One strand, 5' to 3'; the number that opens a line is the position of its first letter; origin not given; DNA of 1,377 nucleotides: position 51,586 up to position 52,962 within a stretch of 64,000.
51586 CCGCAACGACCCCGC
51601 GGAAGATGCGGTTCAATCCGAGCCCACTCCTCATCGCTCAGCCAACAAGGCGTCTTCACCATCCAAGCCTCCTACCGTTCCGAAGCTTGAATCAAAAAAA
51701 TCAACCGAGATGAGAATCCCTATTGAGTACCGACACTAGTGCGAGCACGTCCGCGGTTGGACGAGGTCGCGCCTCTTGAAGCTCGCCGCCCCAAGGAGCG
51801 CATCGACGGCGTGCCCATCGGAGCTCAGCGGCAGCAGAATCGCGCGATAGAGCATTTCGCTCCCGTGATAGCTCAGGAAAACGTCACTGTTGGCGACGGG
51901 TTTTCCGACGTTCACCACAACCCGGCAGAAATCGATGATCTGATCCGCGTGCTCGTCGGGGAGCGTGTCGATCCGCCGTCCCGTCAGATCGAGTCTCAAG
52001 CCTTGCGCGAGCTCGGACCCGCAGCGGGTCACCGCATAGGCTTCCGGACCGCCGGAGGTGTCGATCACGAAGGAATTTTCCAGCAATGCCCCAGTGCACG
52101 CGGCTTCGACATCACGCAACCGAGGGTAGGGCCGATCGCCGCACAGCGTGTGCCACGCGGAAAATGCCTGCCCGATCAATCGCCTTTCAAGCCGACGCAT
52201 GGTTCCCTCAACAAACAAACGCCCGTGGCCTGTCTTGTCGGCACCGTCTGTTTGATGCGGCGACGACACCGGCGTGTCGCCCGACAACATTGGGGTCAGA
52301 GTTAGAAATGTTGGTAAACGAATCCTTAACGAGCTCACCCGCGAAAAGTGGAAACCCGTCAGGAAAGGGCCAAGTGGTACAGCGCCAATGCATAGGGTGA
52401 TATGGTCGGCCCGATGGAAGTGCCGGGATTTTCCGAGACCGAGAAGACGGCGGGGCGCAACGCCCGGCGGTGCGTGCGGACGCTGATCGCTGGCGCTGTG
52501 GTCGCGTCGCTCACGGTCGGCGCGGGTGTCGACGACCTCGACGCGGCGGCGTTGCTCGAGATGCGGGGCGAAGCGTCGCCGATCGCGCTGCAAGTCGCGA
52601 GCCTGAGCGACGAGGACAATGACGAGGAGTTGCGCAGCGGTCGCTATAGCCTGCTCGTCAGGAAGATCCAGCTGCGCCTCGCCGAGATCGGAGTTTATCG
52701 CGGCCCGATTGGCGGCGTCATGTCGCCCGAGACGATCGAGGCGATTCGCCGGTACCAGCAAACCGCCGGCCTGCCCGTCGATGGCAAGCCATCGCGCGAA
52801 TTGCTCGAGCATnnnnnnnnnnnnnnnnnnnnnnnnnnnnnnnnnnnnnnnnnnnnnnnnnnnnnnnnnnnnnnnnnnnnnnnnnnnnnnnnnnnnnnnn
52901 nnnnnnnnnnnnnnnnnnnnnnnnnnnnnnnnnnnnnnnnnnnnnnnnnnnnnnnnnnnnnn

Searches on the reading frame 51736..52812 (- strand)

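Call 13: search_protein_families(library=pfam, proteins=[window:51736-52812:-], max_evalue=0.0001)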
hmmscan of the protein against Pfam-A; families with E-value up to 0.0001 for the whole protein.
window:51736-52812:- (358 aa): 1 family
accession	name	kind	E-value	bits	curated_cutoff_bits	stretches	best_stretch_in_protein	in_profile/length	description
PF07310.19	PAS_5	-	1.1e-05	25.8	22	1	215-342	8-135/137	PAS domain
